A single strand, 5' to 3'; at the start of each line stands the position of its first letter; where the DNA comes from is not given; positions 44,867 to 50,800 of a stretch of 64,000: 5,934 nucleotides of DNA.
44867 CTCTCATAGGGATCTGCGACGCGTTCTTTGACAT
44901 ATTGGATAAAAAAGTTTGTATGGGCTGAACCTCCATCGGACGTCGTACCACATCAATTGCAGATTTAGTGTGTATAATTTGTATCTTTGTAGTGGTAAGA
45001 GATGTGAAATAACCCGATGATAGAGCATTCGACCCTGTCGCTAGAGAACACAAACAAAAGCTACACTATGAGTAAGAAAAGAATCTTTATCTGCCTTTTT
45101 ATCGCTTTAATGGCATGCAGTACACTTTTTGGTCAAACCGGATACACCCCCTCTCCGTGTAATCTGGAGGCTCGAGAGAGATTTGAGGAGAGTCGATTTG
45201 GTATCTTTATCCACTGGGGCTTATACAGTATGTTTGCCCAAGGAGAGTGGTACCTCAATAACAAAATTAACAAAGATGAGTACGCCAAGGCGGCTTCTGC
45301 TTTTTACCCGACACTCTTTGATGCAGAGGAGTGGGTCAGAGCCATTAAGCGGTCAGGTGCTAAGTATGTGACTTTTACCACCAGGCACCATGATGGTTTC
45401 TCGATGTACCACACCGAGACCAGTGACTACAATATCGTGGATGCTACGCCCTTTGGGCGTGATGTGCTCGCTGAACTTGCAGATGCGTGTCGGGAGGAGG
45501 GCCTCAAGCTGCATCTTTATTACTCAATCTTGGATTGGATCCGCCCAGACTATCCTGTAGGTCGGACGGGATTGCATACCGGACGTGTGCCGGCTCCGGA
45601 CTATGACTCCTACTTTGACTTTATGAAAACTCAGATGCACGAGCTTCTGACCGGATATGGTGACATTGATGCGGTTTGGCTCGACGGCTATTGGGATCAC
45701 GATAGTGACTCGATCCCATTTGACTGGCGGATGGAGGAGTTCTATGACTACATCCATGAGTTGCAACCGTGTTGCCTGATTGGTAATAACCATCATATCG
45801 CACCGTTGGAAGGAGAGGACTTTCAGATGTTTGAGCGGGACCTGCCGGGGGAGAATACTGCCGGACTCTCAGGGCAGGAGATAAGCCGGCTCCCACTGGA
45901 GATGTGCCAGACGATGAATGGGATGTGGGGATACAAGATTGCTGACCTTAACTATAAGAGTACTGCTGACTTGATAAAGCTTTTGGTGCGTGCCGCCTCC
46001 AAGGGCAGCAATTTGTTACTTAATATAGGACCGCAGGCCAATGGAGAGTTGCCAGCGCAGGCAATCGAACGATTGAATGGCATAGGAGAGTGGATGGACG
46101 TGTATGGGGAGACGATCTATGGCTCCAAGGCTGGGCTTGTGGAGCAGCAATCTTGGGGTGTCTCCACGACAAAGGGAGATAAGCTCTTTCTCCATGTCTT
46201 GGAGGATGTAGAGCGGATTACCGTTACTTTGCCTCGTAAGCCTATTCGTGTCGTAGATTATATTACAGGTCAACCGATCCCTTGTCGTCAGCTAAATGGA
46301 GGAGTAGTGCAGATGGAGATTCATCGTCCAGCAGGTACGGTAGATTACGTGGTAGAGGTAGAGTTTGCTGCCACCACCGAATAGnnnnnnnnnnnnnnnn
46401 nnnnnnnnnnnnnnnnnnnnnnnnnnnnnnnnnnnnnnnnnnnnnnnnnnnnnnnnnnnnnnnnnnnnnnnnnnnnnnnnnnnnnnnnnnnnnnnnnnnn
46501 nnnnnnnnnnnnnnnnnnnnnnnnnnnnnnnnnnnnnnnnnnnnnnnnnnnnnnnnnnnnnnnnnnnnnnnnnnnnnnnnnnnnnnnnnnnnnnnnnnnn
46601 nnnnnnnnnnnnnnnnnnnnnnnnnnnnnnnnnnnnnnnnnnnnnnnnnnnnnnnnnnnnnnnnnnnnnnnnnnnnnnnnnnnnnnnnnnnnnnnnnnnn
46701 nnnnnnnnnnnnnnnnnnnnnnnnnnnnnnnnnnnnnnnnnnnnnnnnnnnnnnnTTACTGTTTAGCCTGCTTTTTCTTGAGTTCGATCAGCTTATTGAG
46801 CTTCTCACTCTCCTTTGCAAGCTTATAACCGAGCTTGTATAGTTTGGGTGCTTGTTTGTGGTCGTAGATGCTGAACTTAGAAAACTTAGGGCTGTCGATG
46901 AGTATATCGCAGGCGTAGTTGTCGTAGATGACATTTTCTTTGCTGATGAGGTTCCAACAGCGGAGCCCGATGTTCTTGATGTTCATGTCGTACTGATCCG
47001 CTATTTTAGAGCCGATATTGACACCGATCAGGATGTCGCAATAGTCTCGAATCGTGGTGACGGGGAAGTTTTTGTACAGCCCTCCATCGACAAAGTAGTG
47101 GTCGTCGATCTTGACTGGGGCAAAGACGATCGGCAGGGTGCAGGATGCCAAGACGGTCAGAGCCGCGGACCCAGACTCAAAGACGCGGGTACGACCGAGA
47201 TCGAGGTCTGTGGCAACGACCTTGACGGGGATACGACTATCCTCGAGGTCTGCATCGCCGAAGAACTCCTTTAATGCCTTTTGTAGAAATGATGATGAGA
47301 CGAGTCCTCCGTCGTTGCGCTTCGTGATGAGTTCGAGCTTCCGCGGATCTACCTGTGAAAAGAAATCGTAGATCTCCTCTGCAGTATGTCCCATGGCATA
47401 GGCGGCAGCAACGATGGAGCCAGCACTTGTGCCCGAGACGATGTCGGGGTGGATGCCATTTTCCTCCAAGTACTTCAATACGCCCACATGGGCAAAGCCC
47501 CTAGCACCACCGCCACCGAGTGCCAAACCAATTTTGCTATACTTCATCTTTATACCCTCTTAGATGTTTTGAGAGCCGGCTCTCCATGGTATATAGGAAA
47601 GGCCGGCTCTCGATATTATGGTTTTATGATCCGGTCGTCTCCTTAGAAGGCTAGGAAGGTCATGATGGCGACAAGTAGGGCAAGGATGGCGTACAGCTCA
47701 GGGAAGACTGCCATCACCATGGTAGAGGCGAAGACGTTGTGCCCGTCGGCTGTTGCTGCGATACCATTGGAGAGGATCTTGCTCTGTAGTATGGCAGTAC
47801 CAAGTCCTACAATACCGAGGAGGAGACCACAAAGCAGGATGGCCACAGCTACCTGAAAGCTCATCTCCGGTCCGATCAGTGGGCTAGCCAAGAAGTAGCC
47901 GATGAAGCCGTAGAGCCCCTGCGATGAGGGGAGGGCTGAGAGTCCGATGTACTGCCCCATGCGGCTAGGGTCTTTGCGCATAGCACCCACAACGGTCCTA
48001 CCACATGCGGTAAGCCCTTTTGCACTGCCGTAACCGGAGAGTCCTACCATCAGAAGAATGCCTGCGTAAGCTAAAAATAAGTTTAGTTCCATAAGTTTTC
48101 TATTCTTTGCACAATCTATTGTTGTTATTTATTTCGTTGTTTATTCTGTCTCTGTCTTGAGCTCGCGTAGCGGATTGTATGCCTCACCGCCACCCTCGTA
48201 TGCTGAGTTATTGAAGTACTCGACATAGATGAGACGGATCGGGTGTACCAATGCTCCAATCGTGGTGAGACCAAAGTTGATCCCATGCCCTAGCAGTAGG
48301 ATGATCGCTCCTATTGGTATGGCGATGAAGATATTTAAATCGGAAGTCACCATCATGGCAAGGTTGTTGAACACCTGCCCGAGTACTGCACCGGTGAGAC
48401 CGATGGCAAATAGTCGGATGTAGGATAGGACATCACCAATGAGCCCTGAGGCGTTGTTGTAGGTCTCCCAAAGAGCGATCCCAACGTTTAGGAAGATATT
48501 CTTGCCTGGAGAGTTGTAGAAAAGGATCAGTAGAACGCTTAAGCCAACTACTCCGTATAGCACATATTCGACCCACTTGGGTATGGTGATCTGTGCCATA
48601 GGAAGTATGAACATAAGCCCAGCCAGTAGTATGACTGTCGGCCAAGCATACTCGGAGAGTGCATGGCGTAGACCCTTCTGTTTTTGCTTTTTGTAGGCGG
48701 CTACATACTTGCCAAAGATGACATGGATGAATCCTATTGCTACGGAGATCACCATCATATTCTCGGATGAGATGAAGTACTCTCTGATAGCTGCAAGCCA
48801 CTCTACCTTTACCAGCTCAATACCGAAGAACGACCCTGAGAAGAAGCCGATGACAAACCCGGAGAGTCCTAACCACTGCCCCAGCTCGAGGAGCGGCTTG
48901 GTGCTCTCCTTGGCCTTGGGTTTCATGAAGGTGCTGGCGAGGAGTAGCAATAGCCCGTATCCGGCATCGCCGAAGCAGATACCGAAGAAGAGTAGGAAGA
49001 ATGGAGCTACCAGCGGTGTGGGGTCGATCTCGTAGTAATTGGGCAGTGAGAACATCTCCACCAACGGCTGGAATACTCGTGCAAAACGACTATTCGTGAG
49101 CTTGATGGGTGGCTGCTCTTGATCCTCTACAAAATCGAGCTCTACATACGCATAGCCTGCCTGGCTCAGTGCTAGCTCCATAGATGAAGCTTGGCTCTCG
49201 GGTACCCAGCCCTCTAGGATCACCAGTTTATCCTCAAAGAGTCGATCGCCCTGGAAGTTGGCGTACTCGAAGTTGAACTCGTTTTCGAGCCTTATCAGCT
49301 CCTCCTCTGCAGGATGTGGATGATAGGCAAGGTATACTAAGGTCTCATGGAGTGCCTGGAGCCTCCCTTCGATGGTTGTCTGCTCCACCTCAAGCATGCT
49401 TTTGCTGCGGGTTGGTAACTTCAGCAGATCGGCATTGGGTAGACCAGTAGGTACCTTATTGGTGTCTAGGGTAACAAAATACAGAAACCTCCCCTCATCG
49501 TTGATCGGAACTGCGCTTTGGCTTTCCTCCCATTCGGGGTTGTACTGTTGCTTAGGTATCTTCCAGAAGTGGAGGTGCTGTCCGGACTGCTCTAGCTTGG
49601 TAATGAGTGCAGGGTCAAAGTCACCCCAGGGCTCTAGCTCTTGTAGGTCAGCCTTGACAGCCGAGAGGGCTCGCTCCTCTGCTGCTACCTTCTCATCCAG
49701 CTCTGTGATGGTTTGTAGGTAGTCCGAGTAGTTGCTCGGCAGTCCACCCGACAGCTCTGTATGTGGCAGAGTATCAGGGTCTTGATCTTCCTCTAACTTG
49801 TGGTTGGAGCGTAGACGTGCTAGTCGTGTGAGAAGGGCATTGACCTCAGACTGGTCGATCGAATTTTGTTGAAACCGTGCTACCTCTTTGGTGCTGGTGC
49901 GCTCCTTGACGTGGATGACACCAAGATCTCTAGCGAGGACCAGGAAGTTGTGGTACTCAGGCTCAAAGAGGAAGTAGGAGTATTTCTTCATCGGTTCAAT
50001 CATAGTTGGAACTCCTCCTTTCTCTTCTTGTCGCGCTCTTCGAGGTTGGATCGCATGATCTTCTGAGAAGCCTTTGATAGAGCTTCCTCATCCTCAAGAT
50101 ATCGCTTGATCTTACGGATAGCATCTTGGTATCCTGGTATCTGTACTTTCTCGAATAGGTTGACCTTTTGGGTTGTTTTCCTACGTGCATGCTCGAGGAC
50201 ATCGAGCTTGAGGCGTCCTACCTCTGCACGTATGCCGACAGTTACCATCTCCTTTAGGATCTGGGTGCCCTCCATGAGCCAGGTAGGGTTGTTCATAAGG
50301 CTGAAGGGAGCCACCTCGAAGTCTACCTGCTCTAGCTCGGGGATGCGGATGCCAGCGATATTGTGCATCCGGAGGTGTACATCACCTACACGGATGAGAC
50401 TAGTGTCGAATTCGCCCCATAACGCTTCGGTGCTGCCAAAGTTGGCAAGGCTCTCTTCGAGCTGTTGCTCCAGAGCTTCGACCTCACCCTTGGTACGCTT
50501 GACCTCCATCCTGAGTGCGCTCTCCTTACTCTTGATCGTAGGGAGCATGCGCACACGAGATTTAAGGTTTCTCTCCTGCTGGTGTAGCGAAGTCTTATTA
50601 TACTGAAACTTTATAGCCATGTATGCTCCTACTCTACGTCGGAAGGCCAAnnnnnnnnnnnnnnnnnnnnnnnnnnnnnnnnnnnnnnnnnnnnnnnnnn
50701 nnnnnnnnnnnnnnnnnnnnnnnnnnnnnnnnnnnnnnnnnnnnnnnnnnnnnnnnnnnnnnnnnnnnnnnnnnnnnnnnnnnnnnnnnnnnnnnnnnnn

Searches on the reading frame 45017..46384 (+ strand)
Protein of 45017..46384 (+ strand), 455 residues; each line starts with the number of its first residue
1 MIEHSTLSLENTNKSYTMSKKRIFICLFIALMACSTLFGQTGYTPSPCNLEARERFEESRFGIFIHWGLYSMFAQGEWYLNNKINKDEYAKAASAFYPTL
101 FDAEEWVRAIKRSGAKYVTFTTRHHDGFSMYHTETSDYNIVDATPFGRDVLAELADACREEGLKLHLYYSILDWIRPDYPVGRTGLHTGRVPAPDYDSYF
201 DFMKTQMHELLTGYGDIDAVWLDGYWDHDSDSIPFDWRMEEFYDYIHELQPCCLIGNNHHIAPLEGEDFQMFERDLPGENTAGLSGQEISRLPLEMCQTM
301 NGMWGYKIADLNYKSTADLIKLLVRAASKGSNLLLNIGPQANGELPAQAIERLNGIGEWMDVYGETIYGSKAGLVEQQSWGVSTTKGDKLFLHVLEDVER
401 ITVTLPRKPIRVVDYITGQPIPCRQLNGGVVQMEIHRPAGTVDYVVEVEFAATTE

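Call 51: search_protein_families(library=pfam, proteins=[window:45017-46384:+], max_evalue=0.00001)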
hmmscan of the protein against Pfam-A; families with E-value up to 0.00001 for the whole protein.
window:45017-46384:+ (455 aa): 1 family
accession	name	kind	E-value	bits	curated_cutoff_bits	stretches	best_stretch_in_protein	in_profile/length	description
PF01120.23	Alpha_L_fucos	-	1.2e-103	347.6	25.2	1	37-365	8-345/345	Alpha-L-fucosidase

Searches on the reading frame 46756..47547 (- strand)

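Call 51: search_protein_families(library=pfam, proteins=[window:46756-47547:-], max_evalue=0.00001)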
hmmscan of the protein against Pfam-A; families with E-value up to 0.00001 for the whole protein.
window:46756-47547:- (263 aa): 1 family
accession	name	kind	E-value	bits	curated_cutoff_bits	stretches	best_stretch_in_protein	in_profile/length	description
PF01734.28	Patatin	-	8.9e-41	140.6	27.7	1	8-164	1-188/191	Patatin-like phospholipase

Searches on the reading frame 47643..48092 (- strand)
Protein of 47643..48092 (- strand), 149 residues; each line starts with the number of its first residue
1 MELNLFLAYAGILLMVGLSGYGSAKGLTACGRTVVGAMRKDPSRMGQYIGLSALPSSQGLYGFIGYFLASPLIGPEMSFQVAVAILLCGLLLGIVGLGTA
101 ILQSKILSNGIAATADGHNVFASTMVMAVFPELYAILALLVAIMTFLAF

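Call 52: search_protein_families(library=pfam, proteins=[window:47643-48092:-], max_evalue=0.00001)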
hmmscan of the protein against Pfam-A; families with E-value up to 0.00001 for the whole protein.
window:47643-48092:- (149 aa): 1 family
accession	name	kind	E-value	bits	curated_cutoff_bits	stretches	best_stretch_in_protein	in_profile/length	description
PF00137.26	ATP-synt_C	-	5.2e-22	78.3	24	2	11-68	2-59/60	ATP synthase subunit C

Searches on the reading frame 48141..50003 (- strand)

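Call 52: search_protein_families(library=pfam, proteins=[window:48141-50003:-], max_evalue=0.00001)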
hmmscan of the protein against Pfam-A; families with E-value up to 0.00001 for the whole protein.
window:48141-50003:- (620 aa): 1 family
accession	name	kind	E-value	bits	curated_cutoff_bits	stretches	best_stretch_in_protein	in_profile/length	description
PF01496.24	V_ATPase_I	-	2.5e-24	85.8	30.7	2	257-366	305-419/815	V-type ATPase 116kDa subunit family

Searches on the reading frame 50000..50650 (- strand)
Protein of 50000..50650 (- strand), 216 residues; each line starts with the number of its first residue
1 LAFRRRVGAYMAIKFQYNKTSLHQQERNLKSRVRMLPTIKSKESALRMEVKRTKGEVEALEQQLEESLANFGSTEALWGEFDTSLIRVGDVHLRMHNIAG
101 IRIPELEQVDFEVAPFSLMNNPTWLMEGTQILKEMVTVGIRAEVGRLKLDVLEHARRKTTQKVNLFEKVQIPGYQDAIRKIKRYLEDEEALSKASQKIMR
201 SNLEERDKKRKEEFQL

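Call 52: search_protein_families(library=pfam, proteins=[window:50000-50650:-], max_evalue=0.00001)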
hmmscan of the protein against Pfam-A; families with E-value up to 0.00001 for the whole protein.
window:50000-50650:- (216 aa): 1 family
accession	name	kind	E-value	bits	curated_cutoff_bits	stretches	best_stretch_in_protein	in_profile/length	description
PF01813.22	ATP-synt_D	-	6.9e-35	121.1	25.7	1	22-200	2-195/196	ATP synthase subunit D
